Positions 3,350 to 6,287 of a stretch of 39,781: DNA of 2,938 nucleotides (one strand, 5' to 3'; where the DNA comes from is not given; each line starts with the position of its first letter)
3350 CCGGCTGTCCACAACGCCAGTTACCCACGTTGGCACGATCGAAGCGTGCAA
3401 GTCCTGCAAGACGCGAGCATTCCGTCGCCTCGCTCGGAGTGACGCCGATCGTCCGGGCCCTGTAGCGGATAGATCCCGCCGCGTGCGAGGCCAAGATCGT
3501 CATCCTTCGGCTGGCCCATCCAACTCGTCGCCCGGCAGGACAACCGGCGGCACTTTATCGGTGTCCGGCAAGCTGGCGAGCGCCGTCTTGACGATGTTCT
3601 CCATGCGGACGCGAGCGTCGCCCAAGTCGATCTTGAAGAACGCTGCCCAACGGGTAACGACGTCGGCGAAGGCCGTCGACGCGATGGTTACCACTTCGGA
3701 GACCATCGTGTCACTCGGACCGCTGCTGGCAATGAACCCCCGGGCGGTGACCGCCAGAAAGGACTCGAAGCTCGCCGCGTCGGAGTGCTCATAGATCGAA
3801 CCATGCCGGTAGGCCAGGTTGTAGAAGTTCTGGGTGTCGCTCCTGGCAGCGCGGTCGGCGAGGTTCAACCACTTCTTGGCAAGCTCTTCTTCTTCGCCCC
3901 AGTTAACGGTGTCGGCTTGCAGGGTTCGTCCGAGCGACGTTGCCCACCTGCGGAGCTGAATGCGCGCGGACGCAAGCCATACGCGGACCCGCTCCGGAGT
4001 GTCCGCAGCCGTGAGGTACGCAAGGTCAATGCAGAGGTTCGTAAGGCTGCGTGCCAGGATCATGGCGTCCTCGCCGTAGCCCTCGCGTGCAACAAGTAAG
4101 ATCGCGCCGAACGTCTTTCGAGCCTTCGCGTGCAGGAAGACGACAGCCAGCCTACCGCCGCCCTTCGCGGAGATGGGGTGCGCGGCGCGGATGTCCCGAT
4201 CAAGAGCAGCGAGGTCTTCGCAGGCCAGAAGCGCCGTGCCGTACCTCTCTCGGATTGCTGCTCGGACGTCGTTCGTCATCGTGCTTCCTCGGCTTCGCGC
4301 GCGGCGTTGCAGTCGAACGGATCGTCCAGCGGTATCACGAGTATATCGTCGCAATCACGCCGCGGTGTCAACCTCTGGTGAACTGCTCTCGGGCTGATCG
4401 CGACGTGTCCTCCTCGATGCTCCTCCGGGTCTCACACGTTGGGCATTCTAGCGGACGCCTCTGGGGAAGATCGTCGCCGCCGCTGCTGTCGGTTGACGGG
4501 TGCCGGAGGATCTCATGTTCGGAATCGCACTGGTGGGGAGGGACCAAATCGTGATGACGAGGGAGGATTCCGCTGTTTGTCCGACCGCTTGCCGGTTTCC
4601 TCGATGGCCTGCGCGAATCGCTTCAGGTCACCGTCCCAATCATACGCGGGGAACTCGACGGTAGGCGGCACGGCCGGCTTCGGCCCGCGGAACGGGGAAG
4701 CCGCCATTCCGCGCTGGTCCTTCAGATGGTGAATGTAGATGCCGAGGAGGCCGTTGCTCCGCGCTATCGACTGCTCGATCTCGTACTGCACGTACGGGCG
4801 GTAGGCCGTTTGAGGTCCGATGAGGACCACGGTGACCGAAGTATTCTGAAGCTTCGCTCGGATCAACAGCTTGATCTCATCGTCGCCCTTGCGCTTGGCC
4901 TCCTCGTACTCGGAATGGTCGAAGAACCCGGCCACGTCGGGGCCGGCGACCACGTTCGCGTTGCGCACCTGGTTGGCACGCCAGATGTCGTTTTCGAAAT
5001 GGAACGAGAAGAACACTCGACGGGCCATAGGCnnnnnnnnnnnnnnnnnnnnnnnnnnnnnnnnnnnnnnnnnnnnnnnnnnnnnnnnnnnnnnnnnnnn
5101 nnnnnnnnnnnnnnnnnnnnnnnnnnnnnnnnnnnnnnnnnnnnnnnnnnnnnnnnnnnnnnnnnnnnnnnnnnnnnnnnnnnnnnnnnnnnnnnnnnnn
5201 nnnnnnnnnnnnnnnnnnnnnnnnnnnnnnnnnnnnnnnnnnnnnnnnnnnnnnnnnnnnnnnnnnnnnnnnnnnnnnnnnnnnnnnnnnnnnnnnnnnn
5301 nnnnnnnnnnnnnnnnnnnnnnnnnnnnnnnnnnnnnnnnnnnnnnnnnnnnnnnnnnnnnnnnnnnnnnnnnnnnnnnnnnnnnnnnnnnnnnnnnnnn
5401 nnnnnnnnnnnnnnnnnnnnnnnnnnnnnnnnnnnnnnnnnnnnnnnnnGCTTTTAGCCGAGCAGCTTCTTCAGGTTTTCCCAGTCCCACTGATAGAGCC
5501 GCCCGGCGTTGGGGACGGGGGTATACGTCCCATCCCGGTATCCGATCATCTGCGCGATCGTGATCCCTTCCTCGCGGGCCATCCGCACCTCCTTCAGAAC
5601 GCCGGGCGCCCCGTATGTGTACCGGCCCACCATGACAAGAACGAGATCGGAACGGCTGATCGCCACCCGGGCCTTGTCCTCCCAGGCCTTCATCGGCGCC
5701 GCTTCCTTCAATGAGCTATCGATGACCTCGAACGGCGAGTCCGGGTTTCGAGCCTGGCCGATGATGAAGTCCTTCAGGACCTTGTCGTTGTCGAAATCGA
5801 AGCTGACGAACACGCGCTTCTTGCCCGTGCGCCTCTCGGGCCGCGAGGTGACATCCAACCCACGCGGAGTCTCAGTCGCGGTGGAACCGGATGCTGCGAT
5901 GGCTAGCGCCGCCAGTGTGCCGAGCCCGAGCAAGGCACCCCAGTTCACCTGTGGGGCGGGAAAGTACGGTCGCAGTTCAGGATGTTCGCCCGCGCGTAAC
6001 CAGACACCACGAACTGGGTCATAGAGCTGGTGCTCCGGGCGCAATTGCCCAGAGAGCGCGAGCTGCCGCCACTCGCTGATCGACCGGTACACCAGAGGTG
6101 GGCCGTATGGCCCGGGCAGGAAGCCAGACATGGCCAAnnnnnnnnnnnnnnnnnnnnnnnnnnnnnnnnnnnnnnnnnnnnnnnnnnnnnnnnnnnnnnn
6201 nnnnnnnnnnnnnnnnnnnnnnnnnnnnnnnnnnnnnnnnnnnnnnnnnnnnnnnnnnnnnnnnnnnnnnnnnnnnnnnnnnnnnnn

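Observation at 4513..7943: Five-gene, gap-free operon: XRE-ImmA/IrrE, PIN, GYF-TM-TIR-like, small TM protein, TIR-like (candidate undescribed defence system)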

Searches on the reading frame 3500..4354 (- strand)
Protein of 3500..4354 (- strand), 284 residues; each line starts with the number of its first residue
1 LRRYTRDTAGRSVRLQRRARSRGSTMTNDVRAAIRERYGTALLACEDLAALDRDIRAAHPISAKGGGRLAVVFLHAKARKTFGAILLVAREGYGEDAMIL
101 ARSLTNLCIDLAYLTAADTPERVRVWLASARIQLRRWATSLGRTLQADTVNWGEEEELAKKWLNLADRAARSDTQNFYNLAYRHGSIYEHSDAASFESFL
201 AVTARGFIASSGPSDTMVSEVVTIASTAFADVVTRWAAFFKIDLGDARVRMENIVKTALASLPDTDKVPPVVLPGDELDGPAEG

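Call 3: search_protein_families(library=pfam, proteins=[window:3500-4354:-], max_evalue=0.1)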
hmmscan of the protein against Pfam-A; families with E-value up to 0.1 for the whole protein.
window:3500-4354:- (284 aa): 1 family
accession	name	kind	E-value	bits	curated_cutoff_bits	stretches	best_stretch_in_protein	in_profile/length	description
PF18928.5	DUF5677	-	3.5e-15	56.9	27.1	1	70-201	3-160/166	Family of unknown function (DUF5677)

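Call 4: search_protein_families(library=padloc, proteins=[window:3500-4354:-], max_evalue=0.1)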
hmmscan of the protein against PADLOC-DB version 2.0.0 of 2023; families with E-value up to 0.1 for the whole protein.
window:3500-4354:- (284 aa): 0 families

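Call 5: search_protein_families(library=ncbifam, proteins=[window:3500-4354:-], max_evalue=0.1)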
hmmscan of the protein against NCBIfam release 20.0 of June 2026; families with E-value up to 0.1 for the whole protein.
window:3500-4354:- (284 aa): 0 families

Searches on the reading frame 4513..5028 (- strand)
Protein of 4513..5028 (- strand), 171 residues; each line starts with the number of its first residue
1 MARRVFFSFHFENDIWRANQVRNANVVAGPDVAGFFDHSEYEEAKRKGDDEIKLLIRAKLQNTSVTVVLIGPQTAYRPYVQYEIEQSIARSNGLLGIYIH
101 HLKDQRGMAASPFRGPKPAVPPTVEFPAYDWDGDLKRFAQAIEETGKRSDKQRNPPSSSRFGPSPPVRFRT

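Call 3: search_protein_families(library=pfam, proteins=[window:4513-5028:-], max_evalue=0.1)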
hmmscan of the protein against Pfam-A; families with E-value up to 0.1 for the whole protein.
window:4513-5028:- (171 aa): 1 family
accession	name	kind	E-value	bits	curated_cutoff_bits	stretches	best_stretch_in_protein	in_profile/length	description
PF08937.16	ThsB_TIR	-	2.2e-22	79.7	21.2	1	6-103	1-99/100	Thoeris protein ThsB, TIR-like domain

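Call 4: search_protein_families(library=padloc, proteins=[window:4513-5028:-], max_evalue=0.1)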
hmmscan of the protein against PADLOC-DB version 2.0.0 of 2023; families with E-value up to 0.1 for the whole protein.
window:4513-5028:- (171 aa): 7 families
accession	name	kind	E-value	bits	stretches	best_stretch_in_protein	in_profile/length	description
PDLC00431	ThsB1|ThsB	-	2.2e-49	166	1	1-148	1-159/162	TIR-like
PDLC04688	PDC-M50B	-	1.2e-45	153.7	1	1-111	1-112/162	-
PDLC00433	ThsB1|ThsB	-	4.4e-35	119.1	1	1-111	1-108/164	TIR-like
PDLC00418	ThsB1|ThsB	-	8e-08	30.3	1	3-104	5-105/155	TIR-like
PDLC00429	ThsB1|ThsB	-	5.1e-06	24.7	1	35-106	36-106/167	TIR-like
PDLC00438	ThsB1|ThsB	-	6.3e-06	24.3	1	1-74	1-70/206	TIR-like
PDLC00428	ThsB1|ThsB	-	0.0023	16.3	1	1-88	1-101/219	TIR-like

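Call 5: search_protein_families(library=ncbifam, proteins=[window:4513-5028:-], max_evalue=0.1)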
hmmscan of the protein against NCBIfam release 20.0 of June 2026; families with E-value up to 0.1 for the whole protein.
window:4513-5028:- (171 aa): 0 families

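Call 36: search_solved_structures(query=window:4513-5028:-, max_evalue=0.1, show_alignments=1)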
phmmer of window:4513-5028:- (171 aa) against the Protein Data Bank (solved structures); distinct sequences matched with E-value up to 0.1: 3.
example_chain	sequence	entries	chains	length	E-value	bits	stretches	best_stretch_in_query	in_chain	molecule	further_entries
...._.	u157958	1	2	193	6.6e-24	88.2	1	1-136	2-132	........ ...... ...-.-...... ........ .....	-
6lhy_A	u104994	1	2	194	6.7e-24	88.2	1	1-136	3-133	DUF1863 domain-containing protein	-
8wcf_A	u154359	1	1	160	1.2e-20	77.5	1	1-118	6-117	Molecular chaperone Tir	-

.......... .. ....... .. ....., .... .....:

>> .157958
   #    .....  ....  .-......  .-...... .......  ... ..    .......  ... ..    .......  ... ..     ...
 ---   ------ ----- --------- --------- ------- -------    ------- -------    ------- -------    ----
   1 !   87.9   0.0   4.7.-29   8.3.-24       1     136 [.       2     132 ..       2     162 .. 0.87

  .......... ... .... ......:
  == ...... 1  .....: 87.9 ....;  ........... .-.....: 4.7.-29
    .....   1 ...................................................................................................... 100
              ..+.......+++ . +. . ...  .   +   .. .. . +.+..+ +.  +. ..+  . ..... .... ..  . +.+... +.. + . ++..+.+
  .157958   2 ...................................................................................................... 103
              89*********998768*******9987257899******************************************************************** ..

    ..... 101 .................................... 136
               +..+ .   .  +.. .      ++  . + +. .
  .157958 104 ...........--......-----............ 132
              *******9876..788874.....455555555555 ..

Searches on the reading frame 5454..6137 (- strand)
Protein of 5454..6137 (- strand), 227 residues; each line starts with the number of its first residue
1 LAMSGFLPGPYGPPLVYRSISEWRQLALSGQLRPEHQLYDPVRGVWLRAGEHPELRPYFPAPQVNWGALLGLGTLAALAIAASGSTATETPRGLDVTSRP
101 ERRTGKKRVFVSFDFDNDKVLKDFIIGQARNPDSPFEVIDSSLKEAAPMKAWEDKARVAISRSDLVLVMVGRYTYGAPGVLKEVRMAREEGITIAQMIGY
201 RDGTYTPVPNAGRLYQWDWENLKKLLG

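Call 3: search_protein_families(library=pfam, proteins=[window:5454-6137:-], max_evalue=0.1)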
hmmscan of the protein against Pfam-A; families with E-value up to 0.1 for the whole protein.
window:5454-6137:- (227 aa): 2 families
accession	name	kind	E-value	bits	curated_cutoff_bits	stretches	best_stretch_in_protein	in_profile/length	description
PF08937.16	ThsB_TIR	-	0.00011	22.9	21.2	1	110-194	1-90/100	Thoeris protein ThsB, TIR-like domain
PF07398.16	MDMPI_C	-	0.047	14.8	29.5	0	149-178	48-77/90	MDMPI C-terminal domain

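Call 4: search_protein_families(library=padloc, proteins=[window:5454-6137:-], max_evalue=0.1)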
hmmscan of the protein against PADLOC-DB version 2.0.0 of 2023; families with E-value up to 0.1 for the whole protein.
window:5454-6137:- (227 aa): 1 family
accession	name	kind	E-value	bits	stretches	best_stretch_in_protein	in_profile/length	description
PDLC00433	ThsB1|ThsB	-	0.0045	15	1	106-194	2-91/164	TIR-like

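Call 5: search_protein_families(library=ncbifam, proteins=[window:5454-6137:-], max_evalue=0.1)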
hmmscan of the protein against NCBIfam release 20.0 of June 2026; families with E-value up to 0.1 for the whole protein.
window:5454-6137:- (227 aa): 0 families

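Call 21: find_homologous_proteins(query=window:5454-6137:-)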
Query window:5454-6137:- (227 aa): 2263 proteins with E <= 0.001 among 3112 candidates; the best 120 are listed.
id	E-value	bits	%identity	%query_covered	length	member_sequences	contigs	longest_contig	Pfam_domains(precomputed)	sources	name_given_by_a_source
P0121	1.0e-148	511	100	99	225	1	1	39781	-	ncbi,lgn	ncbi:MAG: TIR domain-containing protein [Candidatus Rokuibacteriota bacterium]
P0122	7.1e-131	453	88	99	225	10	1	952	-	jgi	jgi:antiphage defense system Thoeris ThsB-like protein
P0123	2.2e-129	448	88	99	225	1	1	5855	-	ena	-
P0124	2.2e-128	445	88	99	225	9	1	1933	-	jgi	jgi:hypothetical protein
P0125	1.4e-114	399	89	89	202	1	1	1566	-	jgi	-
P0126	7.1e-107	374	78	94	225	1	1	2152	PF08937.17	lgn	-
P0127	3.2e-105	369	75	99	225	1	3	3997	PF08937.17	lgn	-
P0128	1.3e-102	360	74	99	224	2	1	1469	-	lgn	-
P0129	4.2e-102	359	84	86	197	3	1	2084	-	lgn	-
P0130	6.1e-102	358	83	86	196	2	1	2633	-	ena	-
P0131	4.4e-100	352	73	99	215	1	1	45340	-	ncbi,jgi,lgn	jgi:hypothetical protein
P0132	6.3e-96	338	70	100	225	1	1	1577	PF08937.17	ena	-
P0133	7.5e-93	328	70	99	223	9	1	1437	-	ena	-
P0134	2.2e-82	294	84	69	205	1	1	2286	-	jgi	jgi:hypothetical protein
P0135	6.2e-62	227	84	54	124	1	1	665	PF08937.17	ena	-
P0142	4.6e-60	221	83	54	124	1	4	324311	PF08937.17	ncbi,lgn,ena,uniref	ncbi:TIR domain-containing protein [Leptospirillum ferriphilum]|uniref:TIR domain-containing protein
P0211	9.5e-58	213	78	54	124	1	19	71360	PF08937.17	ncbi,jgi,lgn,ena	jgi:predicted GTPase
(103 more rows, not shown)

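Call 22: find_encoding_contigs(protein=P0142, flank=5000, max_places=3)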
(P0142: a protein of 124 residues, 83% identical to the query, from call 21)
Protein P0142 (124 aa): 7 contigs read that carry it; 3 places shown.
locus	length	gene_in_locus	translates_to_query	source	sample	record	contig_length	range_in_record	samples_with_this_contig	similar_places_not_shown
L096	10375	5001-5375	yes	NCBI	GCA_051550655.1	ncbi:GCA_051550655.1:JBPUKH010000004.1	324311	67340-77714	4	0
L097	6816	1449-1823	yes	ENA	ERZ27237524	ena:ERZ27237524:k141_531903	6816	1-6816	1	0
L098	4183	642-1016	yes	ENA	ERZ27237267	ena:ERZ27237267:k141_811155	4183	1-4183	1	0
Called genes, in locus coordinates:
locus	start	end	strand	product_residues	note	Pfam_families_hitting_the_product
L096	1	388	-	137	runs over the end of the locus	-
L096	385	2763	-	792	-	PF05272:VapE-like_dom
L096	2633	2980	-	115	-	-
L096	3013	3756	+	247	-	-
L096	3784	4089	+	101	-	-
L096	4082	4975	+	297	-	PF14338:Mrr_N (faint), PF04471:Mrr_cat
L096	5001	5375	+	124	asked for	PF08937:ThsB_TIR (weak)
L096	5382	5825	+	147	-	-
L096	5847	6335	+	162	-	PF08937:ThsB_TIR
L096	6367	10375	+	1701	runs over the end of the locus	PF13156:Mrr_cat_2, PF00270:DEAD, PF04851:ResIII, PF00271:Helicase_C, PF22240:ISP_coupler, PF02384:N6_Mtase (weak), PF07669:Eco57I (weak), PF18135:Type_ISP_C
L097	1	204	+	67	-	?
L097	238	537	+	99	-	-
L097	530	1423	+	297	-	PF14338:Mrr_N (faint), PF04471:Mrr_cat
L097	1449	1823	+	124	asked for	PF08937:ThsB_TIR (weak)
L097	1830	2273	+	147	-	-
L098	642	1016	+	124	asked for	PF08937:ThsB_TIR (weak)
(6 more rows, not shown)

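Call 23: find_encoding_contigs(protein=P0211, flank=5000, max_places=4)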
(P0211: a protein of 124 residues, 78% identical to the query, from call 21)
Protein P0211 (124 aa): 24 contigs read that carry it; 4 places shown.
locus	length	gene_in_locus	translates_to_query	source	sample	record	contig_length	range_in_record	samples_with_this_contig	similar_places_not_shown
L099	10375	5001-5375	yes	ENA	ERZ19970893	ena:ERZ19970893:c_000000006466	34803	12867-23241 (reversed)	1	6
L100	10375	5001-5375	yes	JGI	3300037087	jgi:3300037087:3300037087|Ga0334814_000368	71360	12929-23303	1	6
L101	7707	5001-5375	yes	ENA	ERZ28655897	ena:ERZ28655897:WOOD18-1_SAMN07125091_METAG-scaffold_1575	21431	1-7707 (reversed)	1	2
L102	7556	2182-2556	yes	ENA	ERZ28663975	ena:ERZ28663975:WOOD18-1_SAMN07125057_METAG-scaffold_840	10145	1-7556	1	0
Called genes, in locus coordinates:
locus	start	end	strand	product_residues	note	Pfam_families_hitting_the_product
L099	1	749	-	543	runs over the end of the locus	PF01590:GAF, PF13185:GAF_2, PF13492:GAF_3, PF13426:PAS_9, PF00512:HisKA, PF02518:HATPase_c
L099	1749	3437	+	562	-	PF18163:LD_cluster2, PF01734:Patatin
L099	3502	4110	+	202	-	PF08937:ThsB_TIR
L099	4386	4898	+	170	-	PF13676:TIR_2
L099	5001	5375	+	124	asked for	PF08937:ThsB_TIR (weak)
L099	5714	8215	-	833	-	PF13020:NOV_C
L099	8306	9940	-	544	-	PF25794:SACS (faint)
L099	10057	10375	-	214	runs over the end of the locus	-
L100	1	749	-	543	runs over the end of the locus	PF01590:GAF, PF13185:GAF_2, PF13492:GAF_3, PF13426:PAS_9, PF00512:HisKA, PF02518:HATPase_c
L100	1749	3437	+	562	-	PF18163:LD_cluster2, PF01734:Patatin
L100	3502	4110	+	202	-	PF08937:ThsB_TIR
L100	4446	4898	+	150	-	PF13676:TIR_2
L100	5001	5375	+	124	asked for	PF08937:ThsB_TIR (weak)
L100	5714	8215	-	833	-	PF13020:NOV_C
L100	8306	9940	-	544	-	PF25794:SACS (faint)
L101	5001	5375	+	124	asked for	PF08937:ThsB_TIR (weak)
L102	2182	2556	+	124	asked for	PF08937:ThsB_TIR (weak)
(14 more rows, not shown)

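Call 33: search_protein_families(library=pfam, proteins=[L096:5382-5822:+], max_evalue=0.01)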
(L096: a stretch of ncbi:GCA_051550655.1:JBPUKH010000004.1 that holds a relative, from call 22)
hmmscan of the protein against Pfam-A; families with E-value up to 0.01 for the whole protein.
L096:5382-5822:+ (147 aa): 1 family
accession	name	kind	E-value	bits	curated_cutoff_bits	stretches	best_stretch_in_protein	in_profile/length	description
PF12036.14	DUF3522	-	0.0086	16.7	29.3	1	15-76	78-138/188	Protein of unknown function (DUF3522)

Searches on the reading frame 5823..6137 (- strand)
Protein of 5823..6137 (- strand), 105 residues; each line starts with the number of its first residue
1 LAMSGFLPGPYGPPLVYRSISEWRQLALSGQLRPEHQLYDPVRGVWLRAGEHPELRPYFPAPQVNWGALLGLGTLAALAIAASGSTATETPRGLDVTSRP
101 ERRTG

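Call 78: search_protein_families(library=pfam, proteins=[window:5823-6137:-], max_evalue=0.5)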
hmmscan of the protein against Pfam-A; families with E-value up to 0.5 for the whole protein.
seq(105 aa): 2 families
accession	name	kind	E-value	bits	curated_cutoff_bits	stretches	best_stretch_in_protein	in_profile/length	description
PF14237.11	GYF_2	-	0.049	13.9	25.8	1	19-55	14-50/50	GYF domain 2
PF18105.7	PGM1_C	-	0.5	10.4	22.5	0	30-91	4-51/54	PGM1 C-terminal domain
